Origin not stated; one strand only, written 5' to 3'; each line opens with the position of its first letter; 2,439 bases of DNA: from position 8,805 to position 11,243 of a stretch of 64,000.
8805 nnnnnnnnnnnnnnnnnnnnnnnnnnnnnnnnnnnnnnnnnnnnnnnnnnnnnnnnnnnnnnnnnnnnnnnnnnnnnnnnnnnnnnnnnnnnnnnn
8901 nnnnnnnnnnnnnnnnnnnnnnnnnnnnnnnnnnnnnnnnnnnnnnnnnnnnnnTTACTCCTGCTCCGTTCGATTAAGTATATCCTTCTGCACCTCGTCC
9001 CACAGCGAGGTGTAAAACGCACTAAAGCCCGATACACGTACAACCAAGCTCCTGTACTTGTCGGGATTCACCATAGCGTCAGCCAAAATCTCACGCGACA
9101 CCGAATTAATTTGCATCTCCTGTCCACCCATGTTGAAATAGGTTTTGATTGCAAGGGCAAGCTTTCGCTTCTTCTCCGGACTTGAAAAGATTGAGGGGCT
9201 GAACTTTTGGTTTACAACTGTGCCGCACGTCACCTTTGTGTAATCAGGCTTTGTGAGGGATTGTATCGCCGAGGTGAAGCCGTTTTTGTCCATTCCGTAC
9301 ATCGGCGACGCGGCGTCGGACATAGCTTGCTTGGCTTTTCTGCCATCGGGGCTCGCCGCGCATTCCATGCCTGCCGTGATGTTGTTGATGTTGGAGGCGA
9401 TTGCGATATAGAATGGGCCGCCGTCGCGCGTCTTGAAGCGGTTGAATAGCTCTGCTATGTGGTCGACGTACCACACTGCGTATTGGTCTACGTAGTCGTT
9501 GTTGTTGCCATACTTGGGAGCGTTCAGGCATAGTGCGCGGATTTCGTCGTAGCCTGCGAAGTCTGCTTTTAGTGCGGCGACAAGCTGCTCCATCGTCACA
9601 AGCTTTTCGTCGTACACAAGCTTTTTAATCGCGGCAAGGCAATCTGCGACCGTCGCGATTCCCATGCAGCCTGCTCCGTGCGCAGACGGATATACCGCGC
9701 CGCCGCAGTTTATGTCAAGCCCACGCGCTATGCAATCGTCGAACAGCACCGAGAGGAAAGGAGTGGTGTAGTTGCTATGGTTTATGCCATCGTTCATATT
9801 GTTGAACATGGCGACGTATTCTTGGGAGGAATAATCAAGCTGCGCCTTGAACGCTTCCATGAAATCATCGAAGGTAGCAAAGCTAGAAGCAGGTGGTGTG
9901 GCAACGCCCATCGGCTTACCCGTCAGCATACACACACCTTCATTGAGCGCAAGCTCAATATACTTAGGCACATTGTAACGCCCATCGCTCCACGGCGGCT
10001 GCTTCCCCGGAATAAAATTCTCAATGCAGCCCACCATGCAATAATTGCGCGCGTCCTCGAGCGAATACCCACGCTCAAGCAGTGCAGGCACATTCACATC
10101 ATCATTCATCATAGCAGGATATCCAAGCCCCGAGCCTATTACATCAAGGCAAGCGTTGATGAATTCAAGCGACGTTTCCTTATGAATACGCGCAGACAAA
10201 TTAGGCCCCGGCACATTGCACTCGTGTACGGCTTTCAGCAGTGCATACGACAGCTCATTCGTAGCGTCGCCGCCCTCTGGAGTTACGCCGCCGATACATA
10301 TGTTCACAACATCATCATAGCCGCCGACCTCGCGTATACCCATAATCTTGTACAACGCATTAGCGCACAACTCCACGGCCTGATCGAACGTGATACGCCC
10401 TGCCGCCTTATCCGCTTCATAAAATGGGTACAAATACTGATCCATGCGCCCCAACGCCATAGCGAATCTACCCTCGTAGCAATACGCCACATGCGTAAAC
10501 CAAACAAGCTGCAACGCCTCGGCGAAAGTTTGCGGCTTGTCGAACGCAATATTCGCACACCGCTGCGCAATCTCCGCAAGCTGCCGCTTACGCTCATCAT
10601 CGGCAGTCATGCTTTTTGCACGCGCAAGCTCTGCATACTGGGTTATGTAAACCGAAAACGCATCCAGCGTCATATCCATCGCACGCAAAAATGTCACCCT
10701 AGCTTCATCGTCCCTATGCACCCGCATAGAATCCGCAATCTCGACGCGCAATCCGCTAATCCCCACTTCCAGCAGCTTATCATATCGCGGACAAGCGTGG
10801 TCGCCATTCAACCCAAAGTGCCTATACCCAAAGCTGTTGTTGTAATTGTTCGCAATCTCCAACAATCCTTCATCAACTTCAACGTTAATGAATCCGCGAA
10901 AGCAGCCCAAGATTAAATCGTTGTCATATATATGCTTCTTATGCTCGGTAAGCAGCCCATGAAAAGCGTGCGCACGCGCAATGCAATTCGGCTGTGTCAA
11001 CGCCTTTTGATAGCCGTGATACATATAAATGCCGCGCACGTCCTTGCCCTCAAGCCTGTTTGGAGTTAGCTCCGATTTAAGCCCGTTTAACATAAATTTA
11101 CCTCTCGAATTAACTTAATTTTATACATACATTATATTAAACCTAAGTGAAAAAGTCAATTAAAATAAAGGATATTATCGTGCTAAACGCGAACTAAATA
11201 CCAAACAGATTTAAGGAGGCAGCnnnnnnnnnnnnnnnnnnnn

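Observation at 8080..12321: Short Cys-x-Glu glycyl-radical enzyme with a three-cluster activase and a divergent polyol/alcohol dehydrogenase, lacking the usual microcompartment or aldehyde-dehydrogenase context.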

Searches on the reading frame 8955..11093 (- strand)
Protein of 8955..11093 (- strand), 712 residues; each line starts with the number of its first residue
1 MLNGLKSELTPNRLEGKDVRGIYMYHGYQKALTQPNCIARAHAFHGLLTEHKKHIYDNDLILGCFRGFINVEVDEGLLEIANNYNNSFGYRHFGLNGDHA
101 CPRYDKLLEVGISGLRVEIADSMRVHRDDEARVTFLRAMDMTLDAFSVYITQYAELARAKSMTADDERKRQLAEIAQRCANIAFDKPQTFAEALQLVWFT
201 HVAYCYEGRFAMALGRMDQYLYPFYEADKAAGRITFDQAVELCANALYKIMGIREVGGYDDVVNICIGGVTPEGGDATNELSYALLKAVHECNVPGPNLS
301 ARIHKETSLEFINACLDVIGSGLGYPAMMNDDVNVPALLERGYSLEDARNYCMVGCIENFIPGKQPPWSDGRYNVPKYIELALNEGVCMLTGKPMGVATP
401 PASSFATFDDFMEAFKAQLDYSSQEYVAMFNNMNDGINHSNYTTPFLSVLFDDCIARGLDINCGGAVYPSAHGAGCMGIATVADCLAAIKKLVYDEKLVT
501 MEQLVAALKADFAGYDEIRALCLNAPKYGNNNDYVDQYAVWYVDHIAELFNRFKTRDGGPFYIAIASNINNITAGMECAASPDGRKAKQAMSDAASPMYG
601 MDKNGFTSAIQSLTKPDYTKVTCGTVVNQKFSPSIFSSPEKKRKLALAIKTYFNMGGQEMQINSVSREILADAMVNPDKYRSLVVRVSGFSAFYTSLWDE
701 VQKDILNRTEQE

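Call 3: search_protein_families(library=pfam, proteins=[window:8955-11093:-])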
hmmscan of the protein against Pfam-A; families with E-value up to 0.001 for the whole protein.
window:8955-11093:- (712 aa): 2 families
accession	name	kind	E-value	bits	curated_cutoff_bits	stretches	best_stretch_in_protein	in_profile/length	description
PF02901.20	PFL-like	-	2.1e-152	509.5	24.3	1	99-574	159-646/647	Pyruvate formate lyase-like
PF01228.26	Gly_radical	-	2.6e-26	92.6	22.2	1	592-694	2-105/106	Glycine radical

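Call 4: search_protein_families(library=ncbifam, proteins=[window:8955-11093:-])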
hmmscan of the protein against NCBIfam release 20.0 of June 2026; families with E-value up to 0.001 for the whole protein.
window:8955-11093:- (712 aa): 12 families
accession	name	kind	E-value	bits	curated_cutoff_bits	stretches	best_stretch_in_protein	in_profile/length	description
TIGR01774.1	PFL2-3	subfamily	4.1e-144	481.7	678.2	1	99-711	157-784/786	formate C-acetyltransferase/glycerol dehydratase family glycyl radical enzyme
TIGR04394.1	choline_CutC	equivalog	1.7e-134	450.2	1050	1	79-709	139-784/789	choline trimethylamine-lyase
NF043068.1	glycl_HYPD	equivalog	1.3e-133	446.9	1100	1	127-712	185-783/784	trans-4-hydroxy-L-proline dehydratase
NF048011.1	SfplDhtHpsGDes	equivalog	2e-117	393.5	1000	1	104-711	190-819/821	(2S)-3-sulfopropanediol dehydratase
NF048009.1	SfplDhtHpfGKleb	equivalog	8.4e-116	388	1000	1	97-710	183-821/824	(2S)-3-sulfopropanediol dehydratase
NF007437.0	PRK09983.1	equivalog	2.7e-106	356.4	1109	1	96-711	153-763/765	formate C-acetyltransferase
NF033715.1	glycyl_HPDL_Lrg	equivalog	1.6e-90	304.2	1150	2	132-512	268-678/901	4-hydroxyphenylacetate decarboxylase large subunit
NF033718.1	indole_decarb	equivalog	2.8e-86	290.5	1100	2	102-514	219-645/868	indoleacetate decarboxylase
TIGR01255.1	pyr_form_ly_1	equivalog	1.2e-41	143.1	994.2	1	169-710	212-740/744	formate C-acetyltransferase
TIGR04365.1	spare_glycyl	equivalog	7.9e-13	48.8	170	1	645-709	56-121/126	autonomous glycyl radical cofactor GrcA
NF038360.1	rad_fix_GrcA3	exception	2.4e-11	43.6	158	1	648-709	12-73/78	autonomous glycyl radical cofactor GrcA3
NF008341.1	PRK11127.1-1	equivalog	3.7e-11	42.9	145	1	660-709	26-75/80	autonomous glycyl radical cofactor GrcA2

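Call 5: search_solved_structures(query=window:8955-11093:-, show_alignments=2)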
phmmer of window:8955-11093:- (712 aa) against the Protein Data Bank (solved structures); distinct sequences matched with E-value up to 0.001: 37.
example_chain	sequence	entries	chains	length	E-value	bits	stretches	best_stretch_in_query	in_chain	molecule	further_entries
1r8w_A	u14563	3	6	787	3e-117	395.9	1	93-711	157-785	glycerol dehydratase | B12-independent glycerol dehydratase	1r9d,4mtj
9f3w_A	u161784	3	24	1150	3.3e-117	395.8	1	89-710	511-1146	Choline trimethylamine-lyase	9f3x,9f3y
9ht9_A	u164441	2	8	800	4.1e-117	395.5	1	96-709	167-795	Choline trimethylamine-lyase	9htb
9r0v_A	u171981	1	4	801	4.2e-117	395.5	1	96-709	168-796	Choline trimethylamine-lyase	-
6vue_A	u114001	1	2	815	4.4e-117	395.4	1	96-709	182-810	Choline trimethylamine-lyase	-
5faw_A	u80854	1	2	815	4.5e-117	395.3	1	96-709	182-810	Choline trimethylamine-lyase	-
5fau_A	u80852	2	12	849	5e-117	395.2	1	96-709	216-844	Choline trimethylamine-lyase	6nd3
5fay_A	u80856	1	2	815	6.1e-117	394.9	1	97-709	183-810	Choline trimethylamine-lyase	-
5fav_A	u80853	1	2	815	1.1e-116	394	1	96-709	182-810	Choline trimethylamine-lyase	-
5kdp_A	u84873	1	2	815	3e-116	392.6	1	96-709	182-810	Choline trimethylamine-lyase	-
5a0z_A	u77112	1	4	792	1.5e-111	377.1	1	89-710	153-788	CHOLINE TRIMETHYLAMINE LYASE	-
5a0u_A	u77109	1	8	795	1.5e-111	377.1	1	89-710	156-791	CHOLINE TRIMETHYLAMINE LYASE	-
9rco_A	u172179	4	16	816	5.5e-107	362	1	75-712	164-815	Glycyl radical protein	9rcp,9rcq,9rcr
5i2a_A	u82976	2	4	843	2e-105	356.9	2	87-513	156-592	Diol-dehydratase | Diol dehydratase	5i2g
8id1_A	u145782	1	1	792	3.8e-103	349.3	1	102-710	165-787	Formate C-acetyltransferase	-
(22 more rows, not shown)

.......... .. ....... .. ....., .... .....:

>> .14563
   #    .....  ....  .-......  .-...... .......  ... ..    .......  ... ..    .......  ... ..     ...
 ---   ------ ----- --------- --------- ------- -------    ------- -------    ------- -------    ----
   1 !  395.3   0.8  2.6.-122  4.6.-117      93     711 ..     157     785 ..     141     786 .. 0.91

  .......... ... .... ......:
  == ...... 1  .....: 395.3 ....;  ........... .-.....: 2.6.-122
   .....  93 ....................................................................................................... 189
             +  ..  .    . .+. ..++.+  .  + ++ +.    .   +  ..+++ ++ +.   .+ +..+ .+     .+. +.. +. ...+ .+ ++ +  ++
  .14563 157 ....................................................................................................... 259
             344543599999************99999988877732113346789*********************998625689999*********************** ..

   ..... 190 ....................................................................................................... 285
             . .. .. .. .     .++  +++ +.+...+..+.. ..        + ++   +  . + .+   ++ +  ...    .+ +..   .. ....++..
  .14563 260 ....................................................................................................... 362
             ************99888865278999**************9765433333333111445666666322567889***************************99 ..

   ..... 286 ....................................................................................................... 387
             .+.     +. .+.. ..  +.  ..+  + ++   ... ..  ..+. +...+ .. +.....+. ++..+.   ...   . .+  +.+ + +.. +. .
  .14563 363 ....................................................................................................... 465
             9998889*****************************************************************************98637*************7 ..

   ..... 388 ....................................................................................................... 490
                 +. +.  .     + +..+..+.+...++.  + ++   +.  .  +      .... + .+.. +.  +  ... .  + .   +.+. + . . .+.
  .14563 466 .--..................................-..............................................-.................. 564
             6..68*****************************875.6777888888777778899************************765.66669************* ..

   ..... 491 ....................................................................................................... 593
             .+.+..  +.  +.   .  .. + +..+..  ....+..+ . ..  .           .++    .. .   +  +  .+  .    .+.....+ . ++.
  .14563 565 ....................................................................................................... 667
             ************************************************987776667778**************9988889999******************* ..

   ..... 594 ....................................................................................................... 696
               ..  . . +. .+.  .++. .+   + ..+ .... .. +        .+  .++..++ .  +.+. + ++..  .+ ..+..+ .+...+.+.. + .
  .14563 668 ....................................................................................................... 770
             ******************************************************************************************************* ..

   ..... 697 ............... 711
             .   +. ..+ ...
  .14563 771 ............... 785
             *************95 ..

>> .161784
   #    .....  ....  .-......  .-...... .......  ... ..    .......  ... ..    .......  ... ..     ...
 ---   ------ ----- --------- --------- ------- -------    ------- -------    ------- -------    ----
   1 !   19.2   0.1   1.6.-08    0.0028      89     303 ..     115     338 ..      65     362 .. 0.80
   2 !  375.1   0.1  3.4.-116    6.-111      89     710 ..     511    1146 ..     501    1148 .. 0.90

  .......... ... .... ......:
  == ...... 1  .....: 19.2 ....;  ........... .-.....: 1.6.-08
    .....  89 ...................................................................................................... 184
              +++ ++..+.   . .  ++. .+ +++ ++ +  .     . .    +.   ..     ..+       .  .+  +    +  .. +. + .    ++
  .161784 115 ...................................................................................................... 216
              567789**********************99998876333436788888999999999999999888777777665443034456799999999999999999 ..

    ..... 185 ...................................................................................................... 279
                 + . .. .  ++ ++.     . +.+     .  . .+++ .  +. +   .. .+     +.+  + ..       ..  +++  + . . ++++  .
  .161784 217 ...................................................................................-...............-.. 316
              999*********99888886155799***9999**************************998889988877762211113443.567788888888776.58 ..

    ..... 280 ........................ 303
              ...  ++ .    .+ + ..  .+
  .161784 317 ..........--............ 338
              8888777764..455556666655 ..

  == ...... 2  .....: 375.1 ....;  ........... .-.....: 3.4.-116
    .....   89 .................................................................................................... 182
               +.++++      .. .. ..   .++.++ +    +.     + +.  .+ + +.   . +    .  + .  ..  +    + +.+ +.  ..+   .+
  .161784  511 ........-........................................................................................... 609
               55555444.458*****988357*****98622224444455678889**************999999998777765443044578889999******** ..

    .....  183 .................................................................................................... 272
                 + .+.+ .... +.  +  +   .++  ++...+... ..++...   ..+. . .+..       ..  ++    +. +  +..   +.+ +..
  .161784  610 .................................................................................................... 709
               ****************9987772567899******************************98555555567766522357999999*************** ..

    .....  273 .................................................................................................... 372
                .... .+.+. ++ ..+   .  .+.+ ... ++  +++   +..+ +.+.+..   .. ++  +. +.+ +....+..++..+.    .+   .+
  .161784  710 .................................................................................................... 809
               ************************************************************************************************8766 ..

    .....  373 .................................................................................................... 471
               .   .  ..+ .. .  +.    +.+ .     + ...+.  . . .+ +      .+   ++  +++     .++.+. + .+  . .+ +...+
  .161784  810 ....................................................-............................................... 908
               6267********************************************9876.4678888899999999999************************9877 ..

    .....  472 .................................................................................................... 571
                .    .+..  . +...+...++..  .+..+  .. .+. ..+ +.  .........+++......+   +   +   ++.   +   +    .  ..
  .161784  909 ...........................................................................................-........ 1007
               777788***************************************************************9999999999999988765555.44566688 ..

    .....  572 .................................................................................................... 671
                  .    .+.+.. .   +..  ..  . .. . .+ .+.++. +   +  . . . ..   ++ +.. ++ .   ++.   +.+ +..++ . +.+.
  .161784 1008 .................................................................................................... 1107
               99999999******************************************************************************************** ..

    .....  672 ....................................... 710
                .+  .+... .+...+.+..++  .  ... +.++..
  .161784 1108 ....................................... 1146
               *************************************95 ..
